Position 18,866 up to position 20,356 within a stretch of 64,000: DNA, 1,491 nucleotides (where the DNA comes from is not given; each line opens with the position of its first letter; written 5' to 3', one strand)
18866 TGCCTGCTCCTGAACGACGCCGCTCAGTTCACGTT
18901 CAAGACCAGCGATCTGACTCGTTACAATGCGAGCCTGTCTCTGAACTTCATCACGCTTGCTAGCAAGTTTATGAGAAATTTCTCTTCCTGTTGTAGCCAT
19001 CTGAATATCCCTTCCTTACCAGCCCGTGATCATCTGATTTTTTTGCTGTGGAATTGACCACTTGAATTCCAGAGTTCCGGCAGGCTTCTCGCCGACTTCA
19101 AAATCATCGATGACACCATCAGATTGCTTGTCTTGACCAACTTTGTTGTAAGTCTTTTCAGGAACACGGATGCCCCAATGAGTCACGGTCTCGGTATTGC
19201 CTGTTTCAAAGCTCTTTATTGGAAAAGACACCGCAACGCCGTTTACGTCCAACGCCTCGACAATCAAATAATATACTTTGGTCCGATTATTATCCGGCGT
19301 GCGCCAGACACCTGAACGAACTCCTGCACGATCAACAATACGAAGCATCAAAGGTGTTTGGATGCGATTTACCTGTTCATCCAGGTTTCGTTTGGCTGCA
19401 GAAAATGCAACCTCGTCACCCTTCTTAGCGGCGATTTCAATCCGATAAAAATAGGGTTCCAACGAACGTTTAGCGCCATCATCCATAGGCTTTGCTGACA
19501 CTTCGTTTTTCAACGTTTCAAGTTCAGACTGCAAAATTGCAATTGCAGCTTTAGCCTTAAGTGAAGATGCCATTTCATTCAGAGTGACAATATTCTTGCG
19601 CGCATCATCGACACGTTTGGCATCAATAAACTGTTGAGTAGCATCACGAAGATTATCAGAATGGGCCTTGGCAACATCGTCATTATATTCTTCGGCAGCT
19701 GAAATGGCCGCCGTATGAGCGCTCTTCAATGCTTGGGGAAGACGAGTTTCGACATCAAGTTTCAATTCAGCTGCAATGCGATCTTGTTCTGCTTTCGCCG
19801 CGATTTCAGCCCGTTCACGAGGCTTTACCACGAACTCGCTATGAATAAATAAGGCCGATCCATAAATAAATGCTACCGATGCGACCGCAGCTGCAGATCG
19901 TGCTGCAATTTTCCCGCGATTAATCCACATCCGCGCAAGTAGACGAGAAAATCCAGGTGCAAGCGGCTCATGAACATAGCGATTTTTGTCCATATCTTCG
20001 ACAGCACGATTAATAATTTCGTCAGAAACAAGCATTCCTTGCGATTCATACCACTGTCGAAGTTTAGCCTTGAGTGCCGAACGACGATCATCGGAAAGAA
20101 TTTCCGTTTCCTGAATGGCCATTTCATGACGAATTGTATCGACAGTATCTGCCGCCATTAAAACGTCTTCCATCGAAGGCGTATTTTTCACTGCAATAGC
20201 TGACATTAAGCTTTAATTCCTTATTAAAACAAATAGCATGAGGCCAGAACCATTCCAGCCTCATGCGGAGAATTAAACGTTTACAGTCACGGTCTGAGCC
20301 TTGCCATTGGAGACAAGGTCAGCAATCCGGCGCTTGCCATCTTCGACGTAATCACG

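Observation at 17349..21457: Four-gene operon: TelA-like, membrane-anchored protein, coiled-coil Gly/Ser-tail protein, coupled small TM protein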

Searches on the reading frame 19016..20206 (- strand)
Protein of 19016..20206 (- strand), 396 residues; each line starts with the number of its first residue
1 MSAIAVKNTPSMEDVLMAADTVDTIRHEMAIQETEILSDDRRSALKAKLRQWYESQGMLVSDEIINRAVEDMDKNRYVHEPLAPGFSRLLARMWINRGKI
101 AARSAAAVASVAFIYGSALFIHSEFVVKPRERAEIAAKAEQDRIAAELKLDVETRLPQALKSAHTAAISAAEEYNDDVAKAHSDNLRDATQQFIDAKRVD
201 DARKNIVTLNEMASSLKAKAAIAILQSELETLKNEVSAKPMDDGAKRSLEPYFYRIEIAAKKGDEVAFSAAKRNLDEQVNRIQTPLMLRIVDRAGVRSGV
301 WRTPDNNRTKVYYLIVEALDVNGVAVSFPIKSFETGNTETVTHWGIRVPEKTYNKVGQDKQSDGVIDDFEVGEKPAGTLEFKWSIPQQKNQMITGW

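Call 3: search_protein_families(library=pfam, proteins=[window:19016-20206:-], max_evalue=1)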
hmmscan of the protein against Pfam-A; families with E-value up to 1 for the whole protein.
window:19016-20206:- (396 aa): 3 families
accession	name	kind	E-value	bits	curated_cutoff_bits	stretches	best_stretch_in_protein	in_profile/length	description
PF19911.4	DUF6384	-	6.8e-76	255.8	25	2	225-396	137-308/308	Family of unknown function (DUF6384)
PF18871.6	HEPN_Toprim_N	-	0.0054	17.1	25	1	170-290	77-186/223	HEPN/Toprim N-terminal domain 1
PF04011.17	LemA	-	0.13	12.6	26.2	1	177-238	36-99/149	LemA family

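Call 4: search_protein_families(library=padloc, proteins=[window:19016-20206:-], max_evalue=1)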
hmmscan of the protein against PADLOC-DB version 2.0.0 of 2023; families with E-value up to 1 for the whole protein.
window:19016-20206:- (396 aa): 0 families

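Call 5: search_protein_families(library=ncbifam, proteins=[window:19016-20206:-], max_evalue=1)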
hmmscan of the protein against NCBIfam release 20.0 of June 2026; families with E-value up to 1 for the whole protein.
window:19016-20206:- (396 aa): 1 family
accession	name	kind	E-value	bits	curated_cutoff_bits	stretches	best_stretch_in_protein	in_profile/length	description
NF033930.1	pneumo_PspA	exception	0.14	10.8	850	1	126-284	153-301/659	pneumococcal surface protein A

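Call 47: find_homologous_proteins(query=window:19016-20206:-)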
Query window:19016-20206:- (396 aa): 12 proteins with E <= 0.001 among 8000 candidates.
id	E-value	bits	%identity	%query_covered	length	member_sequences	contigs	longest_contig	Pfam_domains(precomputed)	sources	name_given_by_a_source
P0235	4.3e-247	837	100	97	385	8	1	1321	PF19911.5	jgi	jgi:hypothetical protein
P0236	2.4e-220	749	88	100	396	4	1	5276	PF19911.5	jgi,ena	-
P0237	3.0e-212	722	83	100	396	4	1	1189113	PF19911.5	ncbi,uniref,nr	ncbi:DUF6384 family protein [Mesorhizobium sp. SP-1A]|uniref:DUF6384 family protein n=1 Tax=Mesorhiz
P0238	2.2e-161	555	64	100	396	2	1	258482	PF19911.5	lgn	-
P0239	1.9e-116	407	52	100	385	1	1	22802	PF19911.5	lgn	-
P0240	7.4e-105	369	48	98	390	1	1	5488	PF19911.5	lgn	-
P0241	9.8e-105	369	46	97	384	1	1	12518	PF19911.5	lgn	-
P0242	6.4e-102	359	46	97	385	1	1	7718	PF19911.5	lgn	-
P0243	9.4e-99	349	46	100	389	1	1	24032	PF19911.5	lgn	-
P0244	4.5e-91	324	43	98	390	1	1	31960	PF19911.5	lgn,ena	-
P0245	2.5e-44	170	48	31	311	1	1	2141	PF19911.5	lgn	-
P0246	7.2e-31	126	40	34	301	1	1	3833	PF19911.5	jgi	jgi:hypothetical protein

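Call 50: search_solved_structures(query=A3, max_evalue=1)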
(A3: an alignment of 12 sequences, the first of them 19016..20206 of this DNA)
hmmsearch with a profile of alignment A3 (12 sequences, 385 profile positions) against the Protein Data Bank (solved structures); distinct sequences matched with E-value up to 1: 9.
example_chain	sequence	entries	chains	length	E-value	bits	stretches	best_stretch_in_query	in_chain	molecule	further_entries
9dm3_A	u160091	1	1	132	0.21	13.8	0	239-284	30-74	naphthalenediimide binding protein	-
5tgw_A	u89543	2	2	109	0.39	13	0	228-273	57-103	PS1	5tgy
12cl_C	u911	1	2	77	0.42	12.9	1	26-79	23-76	SPIN family peroxidase inhibitor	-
5cx7_A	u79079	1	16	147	0.48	12.7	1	258-295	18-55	ATP:cob(I)alamin adenosyltransferase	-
8kde_G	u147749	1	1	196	0.49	12.6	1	186-268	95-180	Thylakoid enriched factor 14 (TEF14)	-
9tlp_A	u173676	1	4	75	0.52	12.6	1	24-55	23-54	Sc-apCC-2-BCL-xL-6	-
9qjo_E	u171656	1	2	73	0.53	12.5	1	20-79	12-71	Myeloperoxidase inhibitor SPIN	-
7jh6_A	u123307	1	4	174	0.56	12.4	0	213-273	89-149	Two-domain di-Zn(II) and porphyrin-binding protein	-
6bmt_B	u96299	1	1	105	0.61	12.3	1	24-79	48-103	Hypothetical Protein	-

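Call 55: predict_structure(alignment_id=A3)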
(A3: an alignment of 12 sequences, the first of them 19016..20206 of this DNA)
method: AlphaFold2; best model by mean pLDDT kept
length: 396 residues; sequences in the alignment: 12
mean_pLDDT: 81.2   pTM: 0.52
mean pLDDT of the five models: 81.2, 80.3, 74.6, 72.1, 69.7
residues with pLDDT >= 90: 142; 70-90: 182; 50-70: 54; < 50: 18
segments of 3 or more residues with pLDDT < 50: 1-10, 77-80
pLDDT, mean of each block of 10 residues (from residue 1): 38 56 54 58 77 77 80 56 62 68 77 82 77 82 86 91 94 91 94 93 95 92 93 92 90 95 93 93 91 84 81 91 85 76 89 89 83 88 83 65
secondary structure, 60 per line:
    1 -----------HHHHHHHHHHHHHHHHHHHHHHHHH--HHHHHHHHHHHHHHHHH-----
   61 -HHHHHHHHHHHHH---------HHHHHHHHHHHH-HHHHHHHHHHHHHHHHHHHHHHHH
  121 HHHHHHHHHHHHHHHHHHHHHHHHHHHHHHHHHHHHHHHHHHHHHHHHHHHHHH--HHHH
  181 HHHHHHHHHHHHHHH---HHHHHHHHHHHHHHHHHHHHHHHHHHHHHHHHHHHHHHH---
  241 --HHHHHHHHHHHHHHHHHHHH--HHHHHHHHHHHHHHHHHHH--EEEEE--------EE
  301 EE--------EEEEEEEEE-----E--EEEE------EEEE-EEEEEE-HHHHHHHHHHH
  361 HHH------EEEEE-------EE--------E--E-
elements in order: H12-36 H39-55 H62-74 H84-95 H97-174 H177-195 H199-237 H243-262 H265-283 E286-290 E299-302 E311-319 E328-331 E338-341 E343-348 H350-363 E370-374

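Call 59: search_dna_similar(query=window:19016-20206:-, collection=phages, mode=protein, max_rows=30, max_evalue=0.001)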
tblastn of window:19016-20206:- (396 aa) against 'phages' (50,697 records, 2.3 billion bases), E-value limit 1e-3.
Records with a match: 3; places in all: 3; records where one place covers at least 80% of the query: 0.
Best place of each record, by identity: <60% 3.
By first word of the organism name: Yersinia 2; Dolichospermum 1.
By host as written in the record: Yersinia enterocolitica 2; Dolichospermum flos-aquae 1.
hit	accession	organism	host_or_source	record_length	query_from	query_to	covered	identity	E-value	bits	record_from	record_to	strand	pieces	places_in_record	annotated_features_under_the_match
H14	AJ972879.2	Yersinia phage phiR1-37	Yersinia enterocolitica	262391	227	396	43%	29.4%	2e-12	75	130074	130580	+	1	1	g191: CDS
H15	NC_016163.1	Yersinia phage phiR1-37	Yersinia enterocolitica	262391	227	396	43%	29.4%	2e-12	75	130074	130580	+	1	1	g191: hypothetical protein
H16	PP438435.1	Dolichospermum phage Dfl-JY45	Dolichospermum flos-aquae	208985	272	379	27%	45.9%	3e-18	93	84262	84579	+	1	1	hypothetical protein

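Call 71: search_protein_families(library=phrogs, proteins=[window:19016-20206:-], max_evalue=0.01)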
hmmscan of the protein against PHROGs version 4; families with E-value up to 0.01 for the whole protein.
window:19016-20206:- (396 aa): 0 families

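Call 104: fold_search(model_id=the predicted structure, library=pdb)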
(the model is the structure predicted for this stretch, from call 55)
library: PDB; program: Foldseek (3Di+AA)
matches with E <= 10: 167; with E <= 0.001: 0
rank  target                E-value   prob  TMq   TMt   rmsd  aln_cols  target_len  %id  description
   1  9evs_D                4.3e-01  0.05  0.09  0.08  43.3       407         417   10  Structure of the flowering plant mitoribosome with P-site tRNA (released 2025-09-03)
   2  9drl_B                5.9e-01  0.08  0.10  0.10  50.5       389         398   13  Cryo-EM structure of the T33-549 tetrahedral cage (released 2025-08-06)
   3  1jch_A                1.0e+00  0.04  0.09  0.08  35.3       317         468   14  Crystal Structure of Colicin E3 in Complex with its Immunity Protein (released 2001-11-30)
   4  8t12_A                1.2e+00  0.04  0.11  0.10  43.0       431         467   10  Cryo-EM structure of DENV2 NS5 in complex with human STAT2 with the N-terminal domain of STAT2 ordered. (released 2024-01-17)
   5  2oez_A                1.3e+00  0.04  0.09  0.14  24.9       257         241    9  Protein of Unknown Function (DUF1342) from Vibrio parahaemolyticus (released 2007-01-30)
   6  4uqy_A                1.3e+00  0.04  0.09  0.13  24.4       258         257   14  Coevolution of the ATPase ClpV, the TssB-TssC Sheath and the Accessory HsiE Protein Distinguishes Two Type VI Secretio (released 2014-10-22)
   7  8rri_d                1.3e+00  0.03  0.07  0.11  24.9       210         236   10  Human mitochondrial ribosome in complex with antibiotic tigecycline (released 2025-03-12)
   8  5btu_A                1.3e+00  0.08  0.09  0.17  11.0        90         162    8  The structure of Diels-Alderase PyrI4 in the biosynthetic pathway of pyrroindomycins (released 2016-02-24)
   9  8e0m_E                1.4e+00  0.11  0.10  0.21  23.6       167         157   20  Homotrimeric variant of tcTRP9, BGL15 (released 2023-04-12)
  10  5k53_A                1.4e+00  0.10  0.10  0.17  18.0       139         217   15  Crystal structures of aldehyde deformylating oxygenase from Oscillatoria sp. KNUA011 (released 2016-09-07)
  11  3rqe_D                1.5e+00  0.06  0.10  0.17  34.7       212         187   16  Cerebral cavernous malformation 3 (CCM3) in complex with paxillin LD1 (released 2011-06-01)
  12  7rmx                  1.6e+00  0.14  0.15  0.22  42.4       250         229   14  Structure of De Novo designed tunable symmetric protein pockets (released 2022-08-03)
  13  9fqr_FA               1.6e+00  0.11  0.14  0.17  30.6       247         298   14  96-nm repeat of axonemal doublet microtubules from bovine sperm (released 2025-03-26)
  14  2auk_E                1.7e+00  0.10  0.11  0.18  10.2       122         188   11  Structure of E. coli RNA polymerase beta' G/G' insert (released 2005-10-04)
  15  3l8i_D                1.7e+00  0.06  0.09  0.15  26.2       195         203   15  Crystal structure of CCM3, a cerebral cavernous malformation protein critical for vascular integrity (released 2010-05-19)
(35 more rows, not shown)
